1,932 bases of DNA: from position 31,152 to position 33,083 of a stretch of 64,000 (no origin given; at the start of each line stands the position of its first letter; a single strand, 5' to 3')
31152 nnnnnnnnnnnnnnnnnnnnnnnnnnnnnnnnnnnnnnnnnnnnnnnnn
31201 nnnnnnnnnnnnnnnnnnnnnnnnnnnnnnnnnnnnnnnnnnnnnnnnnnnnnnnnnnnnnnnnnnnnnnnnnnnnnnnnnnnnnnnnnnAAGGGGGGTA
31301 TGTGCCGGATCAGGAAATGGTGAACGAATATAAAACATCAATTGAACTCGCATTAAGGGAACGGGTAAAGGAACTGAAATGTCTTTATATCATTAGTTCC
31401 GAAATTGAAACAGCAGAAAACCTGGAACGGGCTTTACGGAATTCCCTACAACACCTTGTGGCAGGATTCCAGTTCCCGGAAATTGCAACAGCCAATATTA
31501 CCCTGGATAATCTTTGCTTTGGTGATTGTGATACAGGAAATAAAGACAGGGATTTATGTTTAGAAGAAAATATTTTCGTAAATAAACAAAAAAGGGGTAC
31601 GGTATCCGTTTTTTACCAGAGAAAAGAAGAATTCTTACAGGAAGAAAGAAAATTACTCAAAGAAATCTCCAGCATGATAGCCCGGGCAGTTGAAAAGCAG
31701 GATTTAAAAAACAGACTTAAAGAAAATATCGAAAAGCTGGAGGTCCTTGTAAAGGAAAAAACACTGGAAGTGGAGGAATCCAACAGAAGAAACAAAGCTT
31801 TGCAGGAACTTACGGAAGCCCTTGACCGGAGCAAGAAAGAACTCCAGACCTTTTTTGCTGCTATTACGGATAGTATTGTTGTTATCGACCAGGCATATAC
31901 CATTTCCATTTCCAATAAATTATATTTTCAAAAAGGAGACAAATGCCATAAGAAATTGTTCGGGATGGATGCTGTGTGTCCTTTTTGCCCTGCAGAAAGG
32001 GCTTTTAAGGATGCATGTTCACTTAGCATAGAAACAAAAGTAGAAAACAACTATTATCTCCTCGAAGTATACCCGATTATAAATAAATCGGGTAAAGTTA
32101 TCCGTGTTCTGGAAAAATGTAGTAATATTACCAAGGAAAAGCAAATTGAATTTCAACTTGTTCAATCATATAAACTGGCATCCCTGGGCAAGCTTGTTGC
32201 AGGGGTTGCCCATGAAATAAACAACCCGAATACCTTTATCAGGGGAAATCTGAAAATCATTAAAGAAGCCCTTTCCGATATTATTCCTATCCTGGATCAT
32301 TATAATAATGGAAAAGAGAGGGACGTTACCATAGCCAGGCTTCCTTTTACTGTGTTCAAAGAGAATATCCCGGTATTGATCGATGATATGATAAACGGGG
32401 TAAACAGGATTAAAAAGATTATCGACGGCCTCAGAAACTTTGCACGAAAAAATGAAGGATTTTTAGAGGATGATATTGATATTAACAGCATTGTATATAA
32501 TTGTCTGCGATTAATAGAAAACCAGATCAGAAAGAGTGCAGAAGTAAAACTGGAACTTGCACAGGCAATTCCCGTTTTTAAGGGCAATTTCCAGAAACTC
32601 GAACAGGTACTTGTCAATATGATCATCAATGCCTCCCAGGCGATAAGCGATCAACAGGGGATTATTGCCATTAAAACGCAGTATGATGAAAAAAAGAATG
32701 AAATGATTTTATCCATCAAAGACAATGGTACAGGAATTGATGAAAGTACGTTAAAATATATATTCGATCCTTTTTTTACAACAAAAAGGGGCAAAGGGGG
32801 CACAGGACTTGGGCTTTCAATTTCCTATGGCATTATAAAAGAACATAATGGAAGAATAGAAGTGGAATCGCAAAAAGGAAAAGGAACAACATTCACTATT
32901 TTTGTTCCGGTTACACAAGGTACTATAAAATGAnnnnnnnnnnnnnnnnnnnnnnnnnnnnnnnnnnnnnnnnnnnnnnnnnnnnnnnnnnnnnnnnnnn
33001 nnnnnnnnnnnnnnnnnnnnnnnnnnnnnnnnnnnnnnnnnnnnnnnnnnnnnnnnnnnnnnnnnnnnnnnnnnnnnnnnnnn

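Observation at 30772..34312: Element-preceded operon: secreted C1q-like small protein → transmembrane-less PAS histidine kinase → σ54 activator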

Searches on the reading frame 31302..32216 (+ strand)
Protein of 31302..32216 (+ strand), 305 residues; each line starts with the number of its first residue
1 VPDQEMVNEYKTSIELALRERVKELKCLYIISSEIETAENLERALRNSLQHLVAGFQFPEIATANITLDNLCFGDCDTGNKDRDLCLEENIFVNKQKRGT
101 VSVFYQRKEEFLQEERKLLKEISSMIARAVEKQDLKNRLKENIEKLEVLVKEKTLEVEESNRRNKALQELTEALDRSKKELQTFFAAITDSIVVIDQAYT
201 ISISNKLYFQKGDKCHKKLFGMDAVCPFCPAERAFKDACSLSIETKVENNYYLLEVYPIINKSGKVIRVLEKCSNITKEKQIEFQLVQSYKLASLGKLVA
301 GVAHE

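Call 32: find_homologous_proteins(query=window:31302-32216:+, max_evalue=0.001)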
Query seq(305 aa) (305 aa): 193 proteins with E <= 0.001 among 3854 candidates; the best 120 are listed.
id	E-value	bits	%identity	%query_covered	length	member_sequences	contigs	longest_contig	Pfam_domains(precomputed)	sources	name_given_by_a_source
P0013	7.8e-77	276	48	98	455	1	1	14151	PF00512.32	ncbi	ncbi:hypothetical protein ACFL1R_08415, partial [Candidatus Latescibacterota bacterium]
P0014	4.4e-63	231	53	72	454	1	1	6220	PF02518.32,PF00512.32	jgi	jgi:signal transduction histidine kinase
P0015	4.6e-60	221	46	96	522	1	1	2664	PF02518.32,PF00512.32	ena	-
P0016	4.6e-59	218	44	96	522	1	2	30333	PF02518.32,PF00512.32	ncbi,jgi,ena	-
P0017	1.1e-58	217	46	96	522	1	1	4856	PF02518.32,PF00512.32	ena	-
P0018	1.3e-56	210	42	96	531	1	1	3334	PF02518.32,PF00512.32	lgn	-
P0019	1.1e-54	204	44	96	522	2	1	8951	PF02518.32,PF00512.32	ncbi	-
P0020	3.9e-51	192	41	96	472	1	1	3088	PF02518.32,PF00512.32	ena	-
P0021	1.6e-47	180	41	89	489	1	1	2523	PF02518.32,PF00512.32,PF13589.13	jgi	jgi:signal transduction histidine kinase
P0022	2.7e-43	166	38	96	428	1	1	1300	-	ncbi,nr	ncbi:MAG: histidine kinase dimerization/phospho-acceptor domain-containing protein, partial [Ignavib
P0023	1.3e-40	158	45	72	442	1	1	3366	PF02518.32,PF00512.32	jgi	jgi:signal transduction histidine kinase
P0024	6.1e-40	155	45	55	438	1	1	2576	PF02518.32,PF00512.32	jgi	jgi:signal transduction histidine kinase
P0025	1.5e-38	151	50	44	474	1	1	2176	PF02518.32,PF00512.32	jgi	-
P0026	2.6e-36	143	43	69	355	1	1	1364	PF00512.32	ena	-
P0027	2.1e-33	134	50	50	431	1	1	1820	PF13188.14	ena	-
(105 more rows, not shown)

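Call 33: find_encoding_contigs(protein=P0013, flank=5000, max_places=2)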
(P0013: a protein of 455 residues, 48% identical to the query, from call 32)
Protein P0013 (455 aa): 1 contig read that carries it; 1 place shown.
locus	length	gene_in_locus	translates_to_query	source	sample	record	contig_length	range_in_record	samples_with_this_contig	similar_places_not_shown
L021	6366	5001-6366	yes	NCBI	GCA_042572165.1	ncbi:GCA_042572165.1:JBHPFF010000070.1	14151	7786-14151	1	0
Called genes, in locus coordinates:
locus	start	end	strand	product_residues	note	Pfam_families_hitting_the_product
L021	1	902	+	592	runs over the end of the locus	PF12837:Fer4_6 (faint), PF01512:Complex1_51K, PF00037:Fer4 (faint), PF10589:NADH_4Fe-4S, PF14697:Fer4_21, PF13187:Fer4_9 (weak)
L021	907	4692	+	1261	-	PF13510:Fer2_4, PF14691:Fer4_20, PF01266:DAO (weak), PF07992:Pyr_redox_2, PF13450:NAD_binding_8, PF22117:Fer4_Nqo3, PF04879:Molybdop_Fe4S4, PF00384:Molybdopterin, +9 more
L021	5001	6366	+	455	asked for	PF00512:HisKA (faint)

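Call 34: find_encoding_contigs(protein=P0016, flank=5000, max_places=2)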
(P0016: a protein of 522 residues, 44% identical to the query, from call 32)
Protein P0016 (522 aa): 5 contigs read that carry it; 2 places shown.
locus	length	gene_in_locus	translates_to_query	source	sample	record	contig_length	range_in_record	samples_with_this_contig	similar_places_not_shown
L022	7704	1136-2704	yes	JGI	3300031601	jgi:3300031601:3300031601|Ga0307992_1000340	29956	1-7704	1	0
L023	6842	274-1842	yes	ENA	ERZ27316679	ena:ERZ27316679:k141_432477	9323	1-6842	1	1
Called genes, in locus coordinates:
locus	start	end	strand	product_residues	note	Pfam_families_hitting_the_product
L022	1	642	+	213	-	?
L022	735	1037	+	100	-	PF05635:23S_rRNA_IVP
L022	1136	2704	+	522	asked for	PF00512:HisKA (weak), PF02518:HATPase_c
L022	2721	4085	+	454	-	PF00072:Response_reg, PF00158:Sigma54_activat, PF14532:Sigma54_activ_2, PF07728:AAA_5, PF25601:AAA_lid_14, PF02954:HTH_8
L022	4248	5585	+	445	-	PF02812:ELFV_dehydrog_N, PF00208:ELFV_dehydrog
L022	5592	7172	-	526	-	PF01645:Glu_synthase (weak)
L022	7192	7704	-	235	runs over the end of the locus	PF00111:Fer2 (weak), PF13510:Fer2_4, PF13187:Fer4_9 (faint), PF14697:Fer4_21 (weak), PF22117:Fer4_Nqo3 (weak), PF12838:Fer4_7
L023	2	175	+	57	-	?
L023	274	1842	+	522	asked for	PF00512:HisKA (weak), PF02518:HATPase_c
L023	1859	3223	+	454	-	PF00072:Response_reg, PF00158:Sigma54_activat, PF14532:Sigma54_activ_2, PF07728:AAA_5, PF25601:AAA_lid_14, PF02954:HTH_8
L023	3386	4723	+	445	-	PF02812:ELFV_dehydrog_N, PF00208:ELFV_dehydrog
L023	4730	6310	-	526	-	PF01645:Glu_synthase (weak)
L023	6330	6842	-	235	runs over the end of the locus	PF00111:Fer2 (weak), PF13510:Fer2_4, PF13187:Fer4_9 (faint), PF14697:Fer4_21 (weak), PF22117:Fer4_Nqo3 (weak), PF12838:Fer4_7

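Call 35: find_encoding_contigs(protein=P0019, flank=5000, max_places=2)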
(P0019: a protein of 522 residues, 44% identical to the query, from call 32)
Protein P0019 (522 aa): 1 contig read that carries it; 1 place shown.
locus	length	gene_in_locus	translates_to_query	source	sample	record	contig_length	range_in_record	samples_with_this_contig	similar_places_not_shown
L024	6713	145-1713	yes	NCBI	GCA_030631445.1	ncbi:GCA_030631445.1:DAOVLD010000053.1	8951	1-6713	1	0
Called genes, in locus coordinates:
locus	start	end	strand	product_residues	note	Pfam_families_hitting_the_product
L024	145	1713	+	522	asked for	PF00512:HisKA (faint), PF02518:HATPase_c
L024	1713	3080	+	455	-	PF00072:Response_reg, PF00158:Sigma54_activat, PF14532:Sigma54_activ_2, PF07728:AAA_5, PF25601:AAA_lid_14, PF02954:HTH_8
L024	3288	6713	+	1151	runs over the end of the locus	PF19027:DUF5752 (faint), PF01326:PPDK_N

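Call 59: search_solved_structures(query=window:31302-32171:+, max_evalue=1)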
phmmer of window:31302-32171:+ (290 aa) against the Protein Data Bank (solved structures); distinct sequences matched with E-value up to 1: 3.
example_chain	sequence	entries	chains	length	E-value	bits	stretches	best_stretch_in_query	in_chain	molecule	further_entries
6nyr_A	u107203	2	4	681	3.4e-08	36.4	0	39-76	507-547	Crov588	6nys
5djn_A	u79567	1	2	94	0.42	13.2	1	116-178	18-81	Kinesin-like protein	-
8j07_w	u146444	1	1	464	0.57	12.7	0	54-138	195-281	Leucine-rich repeat-containing protein 34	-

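Call 60: predict_structure(alignment_id=A4)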
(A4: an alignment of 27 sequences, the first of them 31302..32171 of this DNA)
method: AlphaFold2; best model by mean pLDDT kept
length: 290 residues; sequences in the alignment: 27
mean_pLDDT: 91.9   pTM: 0.57
mean pLDDT of the five models: 91.9, 91.5, 91.3, 88.7, 87.8
residues with pLDDT >= 90: 234; 70-90: 47; 50-70: 9; < 50: 0
segments of 3 or more residues with pLDDT < 50: none
pLDDT, mean of each block of 10 residues (from residue 1): 77 89 94 95 95 95 94 75 84 96 92 95 97 95 97 95 94 92 88 94 92 92 88 94 92 95 94 93 88
secondary structure, 60 per line:
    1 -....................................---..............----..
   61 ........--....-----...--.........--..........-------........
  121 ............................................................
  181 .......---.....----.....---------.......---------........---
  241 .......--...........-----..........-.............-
elements in order: H2-37 H41-54 E62-68 E71-74 E85-93 E96-105 H113-187 E191-195 E200-204 H215-220 H230-237 E241-247 E250-260 E266-275 H277-289

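Call 62: fold_search(model_id=the predicted structure, library=pdb)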
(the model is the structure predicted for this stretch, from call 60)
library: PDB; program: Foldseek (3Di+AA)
matches with E <= 10: 1026; with E <= 0.001: 63
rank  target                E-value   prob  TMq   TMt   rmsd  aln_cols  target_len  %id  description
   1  9a5d_A                1.2e-07  1.00  0.40  0.21  19.8       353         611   12  Integrative model of WALK-YYCH by crosslinking MS and deep learning (released 2024-09-18)
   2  3mxq_B                1.5e-05  1.00  0.26  0.59   7.3       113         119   18  Crystal structure of sensory box sensor histidine kinase from Vibrio cholerae (released 2010-05-26)
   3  3mxq_C                4.1e-05  1.00  0.27  0.57   7.7       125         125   18  Crystal structure of sensory box sensor histidine kinase from Vibrio cholerae (released 2010-05-26)
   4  8bjp_BBB              4.5e-05  1.00  0.28  0.65   3.5       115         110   20  The N288D mutant cytoplasmic PAS domain of Geobacillus thermodenitrificans histidine kinase CitA (released 2023-11-15)
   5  4lrz_H                4.8e-05  1.00  0.25  0.25  29.1       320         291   12  Crystal Structure of the E.coli DhaR(N)-DhaL complex (released 2014-01-29)
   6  9ce0_B                5.4e-05  1.00  0.28  0.11  28.8       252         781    9  DosP Apo Bent form (released 2024-11-20)
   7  9bkv_B                6.4e-05  1.00  0.29  0.12  22.6       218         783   10  DosP R97A bent form (released 2024-11-20)
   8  9cmf_A                6.4e-05  1.00  0.27  0.11  24.0       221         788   10  Substrate bound DosP (released 2024-11-20)
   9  3cax                  6.8e-05  1.00  0.24  0.21   5.0       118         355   17  Crystal structure of uncharacterized protein PF0695 (released 2008-03-18)
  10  3k3c_C                7.2e-05  1.00  0.32  0.57   4.1       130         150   12  The N-terminal PAS domain crystal structure of Rv1364c from Mycobacterium tuberculosis at 1.62 (released 2010-09-29)
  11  8bjp_AAA              8.5e-05  1.00  0.29  0.67   3.1       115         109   20  The N288D mutant cytoplasmic PAS domain of Geobacillus thermodenitrificans histidine kinase CitA (released 2023-11-15)
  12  3kx0                  8.5e-05  1.00  0.30  0.63   3.5       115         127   13  Crystal Structure of the PAS domain of Rv1364c (released 2010-06-23)
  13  4lrx_C                1.0e-04  1.00  0.24  0.24  24.8       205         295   13  Crystal Structure of the E.coli DhaR(N)-DhaK complex (released 2014-01-29)
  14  9bgv_A                1.1e-04  1.00  0.27  0.11  22.4       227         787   11  DosP R97A straight form (released 2024-11-20)
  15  3mxq_A                1.1e-04  1.00  0.26  0.55   8.3       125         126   18  Crystal structure of sensory box sensor histidine kinase from Vibrio cholerae (released 2010-05-26)
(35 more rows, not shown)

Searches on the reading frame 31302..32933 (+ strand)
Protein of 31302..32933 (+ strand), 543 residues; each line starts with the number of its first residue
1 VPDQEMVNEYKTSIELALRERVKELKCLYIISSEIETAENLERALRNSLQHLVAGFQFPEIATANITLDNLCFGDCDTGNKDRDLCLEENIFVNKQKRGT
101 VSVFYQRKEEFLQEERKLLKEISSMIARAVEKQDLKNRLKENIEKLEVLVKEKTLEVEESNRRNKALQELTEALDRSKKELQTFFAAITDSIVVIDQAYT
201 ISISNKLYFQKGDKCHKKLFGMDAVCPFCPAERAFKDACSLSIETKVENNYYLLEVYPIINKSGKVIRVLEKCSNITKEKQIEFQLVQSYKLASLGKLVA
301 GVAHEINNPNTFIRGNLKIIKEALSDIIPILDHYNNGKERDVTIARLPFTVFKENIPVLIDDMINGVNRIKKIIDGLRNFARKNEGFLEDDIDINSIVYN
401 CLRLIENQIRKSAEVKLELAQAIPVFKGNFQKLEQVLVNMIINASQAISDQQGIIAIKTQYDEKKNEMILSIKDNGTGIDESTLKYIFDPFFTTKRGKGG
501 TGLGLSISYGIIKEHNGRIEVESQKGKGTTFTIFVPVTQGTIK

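Call 3: search_protein_families(library=pfam, proteins=[window:31302-32933:+], max_evalue=0.1)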
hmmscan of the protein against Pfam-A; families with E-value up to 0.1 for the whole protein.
window:31302-32933:+ (543 aa): 5 families
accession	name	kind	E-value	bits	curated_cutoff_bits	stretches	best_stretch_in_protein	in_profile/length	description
PF02518.31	HATPase_c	-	3.6e-25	89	26.4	1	431-538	4-110/111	Histidine kinase-, DNA gyrase B-, and HSP90-like ATPase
PF00512.31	HisKA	-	5.1e-08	33.3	26.9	1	295-386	2-66/66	His Kinase A (phospho-acceptor) domain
PF14501.12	HATPase_c_5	-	0.0002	21.6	22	1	433-526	6-93/102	GHKL domain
PF13589.12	HATPase_c_3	-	0.0004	20.9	25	1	433-496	3-62/137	Histidine kinase-, DNA gyrase B-, and HSP90-like ATPase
PF18732.6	HEPN_AbiA_CTD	-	0.07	13.5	27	0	178-207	67-96/132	HEPN like, Abia C-terminal domain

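Call 4: search_protein_families(library=ncbifam, proteins=[window:31302-32933:+], max_evalue=0.1)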
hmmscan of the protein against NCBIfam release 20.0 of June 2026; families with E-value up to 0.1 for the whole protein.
window:31302-32933:+ (543 aa): 83 families (the best 25 are shown)
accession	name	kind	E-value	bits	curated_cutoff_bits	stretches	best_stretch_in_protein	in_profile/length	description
NF008468.0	PRK11360.1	equivalog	1e-65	222.3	646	2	363-539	437-610/616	two-component system sensor histidine kinase AtoS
NF038348.1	T2SS_HK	subfamily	1.5e-56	192.1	450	1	280-537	312-573/574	histidine kinase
NF052574.1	HisKinEspCMyxo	equivalog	3.7e-47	161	1200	1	256-539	378-639/785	serine histidine kinase EspC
NF052573.1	HisKinEspAMyxo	equivalog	7.3e-44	149.9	1400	1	257-537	346-611/755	serine histidine kinase EspA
NF007688.0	PRK10364.1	equivalog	1.2e-42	146.2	479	2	362-538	281-452/460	two-component system sensor histidine kinase ZraS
NF047497.1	HK_LIC_12097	equivalog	2.8e-42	144.7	500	2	366-537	197-366/367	LIC_12097 family sensor histidine kinase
NF010411.0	PRK13837.1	equivalog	6.9e-42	143.4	647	2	360-539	489-677/828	two-component system VirA-like sensor kinase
NF010076.0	PRK13557.1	subfamily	1.7e-33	115.9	631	1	254-541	122-398/540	histidine kinase famiy protein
NF046026.1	HisKinCckACaul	equivalog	5.5e-32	110.7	1000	2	368-539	349-534/678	cell cycle histidine kinase CckA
NF046044.1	PnpS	equivalog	9.9e-32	110.4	400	2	367-536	217-390/390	two-component system histidine kinase PnpS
NF046020.1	HisKinCckABruc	equivalog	1e-31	109.7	1000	2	373-536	532-706/868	cell cycle histidine kinase CckA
NF033092.0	HK_WalK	equivalog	4.4e-29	101.5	725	1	161-537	240-594/594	cell wall metabolism sensor histidine kinase WalK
NF008293.1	PRK11073.1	equivalog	1.7e-28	99.9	240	2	364-538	172-348/349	nitrogen regulation protein NR(II)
NF047466.1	hybrid_RR_LvrB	exception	3e-28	99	500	2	365-537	196-376/377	hybrid histidine kinase/response regulator LvrB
TIGR02966.1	phoR_proteo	equivalog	9.5e-27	93.9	334.2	1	360-533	154-331/333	phosphate regulon sensor histidine kinase PhoR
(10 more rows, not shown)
